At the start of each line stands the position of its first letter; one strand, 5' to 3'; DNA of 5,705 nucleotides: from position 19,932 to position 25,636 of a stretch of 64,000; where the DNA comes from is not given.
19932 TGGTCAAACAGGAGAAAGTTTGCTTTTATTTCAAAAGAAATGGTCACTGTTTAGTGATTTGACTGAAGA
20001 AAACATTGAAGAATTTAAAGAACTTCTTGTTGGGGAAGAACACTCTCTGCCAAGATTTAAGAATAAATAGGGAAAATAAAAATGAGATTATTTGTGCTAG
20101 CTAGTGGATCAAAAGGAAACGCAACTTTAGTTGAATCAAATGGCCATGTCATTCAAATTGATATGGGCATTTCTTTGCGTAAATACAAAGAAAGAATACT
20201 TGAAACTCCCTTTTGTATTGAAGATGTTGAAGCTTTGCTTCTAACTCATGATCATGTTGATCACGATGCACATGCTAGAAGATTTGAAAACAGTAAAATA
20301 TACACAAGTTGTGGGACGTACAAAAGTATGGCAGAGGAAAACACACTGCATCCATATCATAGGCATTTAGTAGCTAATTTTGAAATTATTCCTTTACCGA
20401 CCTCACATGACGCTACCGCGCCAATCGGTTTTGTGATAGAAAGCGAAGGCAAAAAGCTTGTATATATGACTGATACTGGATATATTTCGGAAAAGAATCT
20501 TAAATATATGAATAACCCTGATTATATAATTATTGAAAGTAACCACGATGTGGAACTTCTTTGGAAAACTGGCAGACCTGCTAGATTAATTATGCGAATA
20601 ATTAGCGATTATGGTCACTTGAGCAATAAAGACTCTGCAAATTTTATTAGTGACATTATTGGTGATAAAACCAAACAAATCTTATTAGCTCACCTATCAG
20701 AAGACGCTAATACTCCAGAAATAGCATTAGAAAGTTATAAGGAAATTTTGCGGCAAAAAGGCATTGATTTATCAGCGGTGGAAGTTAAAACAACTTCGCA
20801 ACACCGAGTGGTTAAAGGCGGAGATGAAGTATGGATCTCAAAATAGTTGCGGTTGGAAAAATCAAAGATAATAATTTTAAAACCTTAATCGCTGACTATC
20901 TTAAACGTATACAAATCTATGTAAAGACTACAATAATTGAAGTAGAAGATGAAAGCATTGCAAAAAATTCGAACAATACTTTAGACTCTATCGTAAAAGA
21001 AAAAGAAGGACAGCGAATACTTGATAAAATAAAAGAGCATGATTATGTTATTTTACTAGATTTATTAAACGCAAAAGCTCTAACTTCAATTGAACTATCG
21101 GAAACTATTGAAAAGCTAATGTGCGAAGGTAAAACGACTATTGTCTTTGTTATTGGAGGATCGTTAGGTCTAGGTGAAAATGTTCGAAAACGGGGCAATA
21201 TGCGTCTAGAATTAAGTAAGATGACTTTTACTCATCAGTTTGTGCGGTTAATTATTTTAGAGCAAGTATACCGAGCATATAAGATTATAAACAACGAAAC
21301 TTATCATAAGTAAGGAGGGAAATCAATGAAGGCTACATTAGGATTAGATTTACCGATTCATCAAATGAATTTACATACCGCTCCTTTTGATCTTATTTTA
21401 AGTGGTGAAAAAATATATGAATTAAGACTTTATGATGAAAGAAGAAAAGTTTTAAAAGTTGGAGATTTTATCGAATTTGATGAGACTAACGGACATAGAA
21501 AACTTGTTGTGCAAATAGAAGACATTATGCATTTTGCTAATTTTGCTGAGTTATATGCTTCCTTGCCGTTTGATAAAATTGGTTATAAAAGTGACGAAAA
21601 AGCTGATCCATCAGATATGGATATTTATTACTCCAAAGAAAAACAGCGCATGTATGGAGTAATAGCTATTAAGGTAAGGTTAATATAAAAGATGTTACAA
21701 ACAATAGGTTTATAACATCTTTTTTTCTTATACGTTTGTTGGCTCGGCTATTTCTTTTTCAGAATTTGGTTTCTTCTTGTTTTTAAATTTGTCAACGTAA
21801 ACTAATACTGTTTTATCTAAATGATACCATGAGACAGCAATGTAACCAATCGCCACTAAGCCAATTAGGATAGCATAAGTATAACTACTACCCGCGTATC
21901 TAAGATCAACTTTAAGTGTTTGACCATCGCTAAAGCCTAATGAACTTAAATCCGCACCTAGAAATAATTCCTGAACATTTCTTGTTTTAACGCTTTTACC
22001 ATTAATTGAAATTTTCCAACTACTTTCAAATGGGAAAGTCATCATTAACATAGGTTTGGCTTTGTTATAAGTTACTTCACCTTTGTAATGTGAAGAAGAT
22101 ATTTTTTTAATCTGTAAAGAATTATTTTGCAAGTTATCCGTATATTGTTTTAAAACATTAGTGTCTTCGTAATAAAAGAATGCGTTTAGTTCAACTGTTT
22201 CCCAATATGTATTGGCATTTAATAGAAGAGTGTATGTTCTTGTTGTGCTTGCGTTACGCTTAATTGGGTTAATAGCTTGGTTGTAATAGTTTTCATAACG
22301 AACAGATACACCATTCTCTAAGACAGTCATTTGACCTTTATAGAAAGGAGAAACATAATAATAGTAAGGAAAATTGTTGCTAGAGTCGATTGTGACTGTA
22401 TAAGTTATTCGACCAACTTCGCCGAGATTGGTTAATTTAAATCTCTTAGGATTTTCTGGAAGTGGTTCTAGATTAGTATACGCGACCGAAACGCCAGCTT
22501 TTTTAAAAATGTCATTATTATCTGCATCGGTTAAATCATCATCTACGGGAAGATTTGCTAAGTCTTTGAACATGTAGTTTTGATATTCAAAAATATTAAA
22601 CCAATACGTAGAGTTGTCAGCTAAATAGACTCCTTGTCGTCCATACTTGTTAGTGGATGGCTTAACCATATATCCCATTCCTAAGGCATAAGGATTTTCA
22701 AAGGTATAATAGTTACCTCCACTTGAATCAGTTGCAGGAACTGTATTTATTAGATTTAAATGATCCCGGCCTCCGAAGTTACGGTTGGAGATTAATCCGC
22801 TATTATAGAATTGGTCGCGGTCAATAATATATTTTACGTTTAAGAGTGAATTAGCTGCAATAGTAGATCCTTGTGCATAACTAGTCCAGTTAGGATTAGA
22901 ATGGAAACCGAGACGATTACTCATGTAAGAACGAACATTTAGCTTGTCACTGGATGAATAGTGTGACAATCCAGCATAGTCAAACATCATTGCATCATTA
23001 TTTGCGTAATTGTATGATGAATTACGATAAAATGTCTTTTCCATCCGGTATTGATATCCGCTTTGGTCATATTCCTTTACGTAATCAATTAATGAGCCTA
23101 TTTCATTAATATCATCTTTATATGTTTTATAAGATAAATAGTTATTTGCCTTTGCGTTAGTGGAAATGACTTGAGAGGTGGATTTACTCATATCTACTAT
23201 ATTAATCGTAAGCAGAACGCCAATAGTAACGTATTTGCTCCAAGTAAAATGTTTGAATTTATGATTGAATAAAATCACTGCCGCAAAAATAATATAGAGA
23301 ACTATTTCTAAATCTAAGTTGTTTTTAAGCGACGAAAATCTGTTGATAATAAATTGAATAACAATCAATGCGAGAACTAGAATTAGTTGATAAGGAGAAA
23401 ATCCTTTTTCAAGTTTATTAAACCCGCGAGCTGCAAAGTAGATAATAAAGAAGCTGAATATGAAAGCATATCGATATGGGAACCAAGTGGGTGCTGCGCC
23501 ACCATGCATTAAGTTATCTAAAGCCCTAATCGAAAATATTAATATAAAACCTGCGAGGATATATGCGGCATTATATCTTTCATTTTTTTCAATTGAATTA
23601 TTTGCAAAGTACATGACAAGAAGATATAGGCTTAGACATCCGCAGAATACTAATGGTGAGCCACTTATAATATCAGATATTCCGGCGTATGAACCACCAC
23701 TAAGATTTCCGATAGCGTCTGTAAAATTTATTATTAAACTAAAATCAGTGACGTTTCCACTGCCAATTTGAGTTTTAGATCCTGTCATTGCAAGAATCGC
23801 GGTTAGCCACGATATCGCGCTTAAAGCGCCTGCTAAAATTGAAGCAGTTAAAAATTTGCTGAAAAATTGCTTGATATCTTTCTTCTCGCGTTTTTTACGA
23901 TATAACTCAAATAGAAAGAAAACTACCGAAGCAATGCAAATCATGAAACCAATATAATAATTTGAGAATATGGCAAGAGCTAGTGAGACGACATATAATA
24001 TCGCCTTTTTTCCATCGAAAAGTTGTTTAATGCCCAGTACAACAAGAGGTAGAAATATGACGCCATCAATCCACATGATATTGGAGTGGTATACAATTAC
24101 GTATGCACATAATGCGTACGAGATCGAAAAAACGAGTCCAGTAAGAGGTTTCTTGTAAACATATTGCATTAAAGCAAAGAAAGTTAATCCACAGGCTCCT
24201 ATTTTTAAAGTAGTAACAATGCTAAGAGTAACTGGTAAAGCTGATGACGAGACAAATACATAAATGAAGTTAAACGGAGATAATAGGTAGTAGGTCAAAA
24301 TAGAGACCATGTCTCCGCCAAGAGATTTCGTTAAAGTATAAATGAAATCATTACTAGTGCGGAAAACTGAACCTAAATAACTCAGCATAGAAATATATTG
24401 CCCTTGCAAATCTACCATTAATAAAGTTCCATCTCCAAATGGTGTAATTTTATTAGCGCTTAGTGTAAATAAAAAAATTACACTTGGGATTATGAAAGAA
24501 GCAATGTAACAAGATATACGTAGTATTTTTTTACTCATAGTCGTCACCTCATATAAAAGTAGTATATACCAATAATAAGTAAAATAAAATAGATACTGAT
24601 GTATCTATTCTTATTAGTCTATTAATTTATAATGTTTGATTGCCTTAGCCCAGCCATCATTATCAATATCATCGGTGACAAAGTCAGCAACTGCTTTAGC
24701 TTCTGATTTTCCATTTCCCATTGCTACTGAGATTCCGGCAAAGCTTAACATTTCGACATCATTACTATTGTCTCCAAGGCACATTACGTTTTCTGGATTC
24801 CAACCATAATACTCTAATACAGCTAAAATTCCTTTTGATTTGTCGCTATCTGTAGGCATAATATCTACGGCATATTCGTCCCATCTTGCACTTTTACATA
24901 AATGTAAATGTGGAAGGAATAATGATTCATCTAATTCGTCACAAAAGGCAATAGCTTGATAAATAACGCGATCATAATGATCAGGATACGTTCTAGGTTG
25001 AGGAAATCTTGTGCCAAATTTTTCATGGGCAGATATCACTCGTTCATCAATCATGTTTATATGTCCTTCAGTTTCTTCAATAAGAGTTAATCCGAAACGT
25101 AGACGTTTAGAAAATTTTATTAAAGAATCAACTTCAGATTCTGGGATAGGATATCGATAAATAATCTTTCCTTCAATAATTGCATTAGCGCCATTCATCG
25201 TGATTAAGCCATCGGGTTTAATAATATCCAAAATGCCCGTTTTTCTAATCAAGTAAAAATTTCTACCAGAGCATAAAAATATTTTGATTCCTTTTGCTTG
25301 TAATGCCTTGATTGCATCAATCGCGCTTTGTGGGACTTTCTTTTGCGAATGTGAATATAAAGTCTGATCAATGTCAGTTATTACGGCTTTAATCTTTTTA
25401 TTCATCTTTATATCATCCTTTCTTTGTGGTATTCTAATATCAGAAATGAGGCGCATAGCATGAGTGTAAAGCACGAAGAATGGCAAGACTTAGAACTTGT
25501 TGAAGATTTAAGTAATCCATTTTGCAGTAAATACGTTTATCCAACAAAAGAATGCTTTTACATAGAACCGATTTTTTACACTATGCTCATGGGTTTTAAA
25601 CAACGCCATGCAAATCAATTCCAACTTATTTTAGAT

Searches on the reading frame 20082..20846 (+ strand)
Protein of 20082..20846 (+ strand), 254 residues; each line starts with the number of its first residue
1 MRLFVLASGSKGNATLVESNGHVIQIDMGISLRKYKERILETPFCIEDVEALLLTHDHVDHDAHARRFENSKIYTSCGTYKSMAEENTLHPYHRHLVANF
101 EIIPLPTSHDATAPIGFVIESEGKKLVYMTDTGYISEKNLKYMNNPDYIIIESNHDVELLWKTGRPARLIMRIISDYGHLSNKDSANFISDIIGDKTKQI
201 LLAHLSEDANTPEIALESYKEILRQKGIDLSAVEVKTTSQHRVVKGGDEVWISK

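Call 22: search_protein_families(library=pfam, proteins=[window:20082-20846:+], max_evalue=0.00001)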
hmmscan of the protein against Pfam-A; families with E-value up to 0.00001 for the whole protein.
window:20082-20846:+ (254 aa): 3 families
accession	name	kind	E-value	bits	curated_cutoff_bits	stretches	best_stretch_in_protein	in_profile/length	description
PF12706.13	Lactamase_B_2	-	5.3e-15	56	27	1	25-193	4-191/200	Beta-lactamase superfamily domain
PF00753.33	Lactamase_B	-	3e-08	34.3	22.7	1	11-137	5-155/196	Metallo-beta-lactamase superfamily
PF13483.12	Lactamase_B_3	-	9.5e-07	29.4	24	1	13-151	8-131/160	Beta-lactamase superfamily domain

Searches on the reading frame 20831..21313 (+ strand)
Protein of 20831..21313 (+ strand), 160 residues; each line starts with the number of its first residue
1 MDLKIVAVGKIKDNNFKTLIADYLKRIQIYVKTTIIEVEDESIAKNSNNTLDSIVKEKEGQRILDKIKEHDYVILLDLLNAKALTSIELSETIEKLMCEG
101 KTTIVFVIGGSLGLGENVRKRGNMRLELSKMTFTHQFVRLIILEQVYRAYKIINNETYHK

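Call 22: search_protein_families(library=pfam, proteins=[window:20831-21313:+], max_evalue=0.00001)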
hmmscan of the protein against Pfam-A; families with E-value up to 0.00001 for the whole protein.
window:20831-21313:+ (160 aa): 1 family
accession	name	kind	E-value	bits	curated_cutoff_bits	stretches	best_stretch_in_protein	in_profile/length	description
PF02590.22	SPOUT_MTase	-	1.2e-50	172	27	1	1-159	1-154/154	Predicted SPOUT methyltransferase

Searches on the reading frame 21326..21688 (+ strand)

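Call 22: search_protein_families(library=pfam, proteins=[window:21326-21688:+], max_evalue=0.00001)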
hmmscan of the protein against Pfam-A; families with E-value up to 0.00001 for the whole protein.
window:21326-21688:+ (120 aa): 1 family
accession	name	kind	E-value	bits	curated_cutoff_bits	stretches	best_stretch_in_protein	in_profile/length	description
PF04266.20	ASCH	-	2.3e-08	35.1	21.2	1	14-119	1-101/103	ASCH domain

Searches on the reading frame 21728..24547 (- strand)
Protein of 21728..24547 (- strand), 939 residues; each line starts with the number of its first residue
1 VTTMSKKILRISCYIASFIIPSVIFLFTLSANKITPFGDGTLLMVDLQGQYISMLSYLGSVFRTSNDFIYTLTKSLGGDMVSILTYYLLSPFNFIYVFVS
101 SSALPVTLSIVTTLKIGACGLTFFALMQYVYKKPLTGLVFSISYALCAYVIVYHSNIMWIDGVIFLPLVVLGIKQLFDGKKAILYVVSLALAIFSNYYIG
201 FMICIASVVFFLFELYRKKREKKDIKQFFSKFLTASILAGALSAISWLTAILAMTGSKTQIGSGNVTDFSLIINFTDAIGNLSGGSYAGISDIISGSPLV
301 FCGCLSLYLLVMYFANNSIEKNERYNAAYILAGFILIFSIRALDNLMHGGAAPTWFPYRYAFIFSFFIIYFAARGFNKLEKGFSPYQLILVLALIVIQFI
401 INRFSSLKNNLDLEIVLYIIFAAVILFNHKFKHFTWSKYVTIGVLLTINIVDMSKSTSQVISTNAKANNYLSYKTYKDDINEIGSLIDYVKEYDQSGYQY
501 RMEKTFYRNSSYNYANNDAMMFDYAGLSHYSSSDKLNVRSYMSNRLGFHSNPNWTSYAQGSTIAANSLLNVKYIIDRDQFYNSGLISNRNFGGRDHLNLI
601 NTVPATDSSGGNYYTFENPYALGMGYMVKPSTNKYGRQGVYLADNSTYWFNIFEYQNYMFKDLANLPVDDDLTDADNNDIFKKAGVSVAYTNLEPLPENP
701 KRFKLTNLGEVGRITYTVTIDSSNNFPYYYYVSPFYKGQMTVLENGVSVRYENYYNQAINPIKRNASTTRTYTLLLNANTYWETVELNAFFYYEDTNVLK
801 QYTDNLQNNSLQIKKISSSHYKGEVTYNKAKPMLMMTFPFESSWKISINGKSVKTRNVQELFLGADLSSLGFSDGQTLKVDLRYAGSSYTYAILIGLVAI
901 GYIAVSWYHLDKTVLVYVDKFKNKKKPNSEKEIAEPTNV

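Call 22: search_protein_families(library=pfam, proteins=[window:21728-24547:-], max_evalue=0.00001)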
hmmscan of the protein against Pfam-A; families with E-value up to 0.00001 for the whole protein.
window:21728-24547:- (939 aa): 1 family
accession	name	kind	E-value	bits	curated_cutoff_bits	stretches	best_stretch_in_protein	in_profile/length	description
PF09586.16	YfhO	-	1.5e-148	497.1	28.5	1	17-869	1-814/835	Bacterial membrane protein YfhO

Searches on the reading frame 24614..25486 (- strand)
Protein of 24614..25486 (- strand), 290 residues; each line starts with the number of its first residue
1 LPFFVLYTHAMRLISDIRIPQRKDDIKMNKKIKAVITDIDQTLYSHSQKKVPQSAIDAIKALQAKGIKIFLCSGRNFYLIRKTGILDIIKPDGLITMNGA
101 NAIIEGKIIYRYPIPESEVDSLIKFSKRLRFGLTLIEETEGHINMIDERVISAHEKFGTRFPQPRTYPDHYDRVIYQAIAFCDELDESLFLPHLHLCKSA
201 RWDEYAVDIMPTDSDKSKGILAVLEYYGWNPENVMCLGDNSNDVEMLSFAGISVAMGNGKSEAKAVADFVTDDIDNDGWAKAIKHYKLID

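Call 22: search_protein_families(library=pfam, proteins=[window:24614-25486:-], max_evalue=0.00001)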
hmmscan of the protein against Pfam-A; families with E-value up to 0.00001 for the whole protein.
window:24614-25486:- (290 aa): 3 families
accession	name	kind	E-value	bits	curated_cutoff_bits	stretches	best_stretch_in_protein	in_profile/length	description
PF08282.18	Hydrolase_3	-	2.8e-49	168.6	20.9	1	35-283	1-255/255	haloacid dehalogenase-like hydrolase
PF05116.19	S6PP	-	1.7e-11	44.7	20.3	1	204-287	154-246/247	Sucrose-6F-phosphate phosphohydrolase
PF00702.32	Hydrolase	-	4.8e-09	37.3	26.4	0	213-251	153-191/191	haloacid dehalogenase-like hydrolase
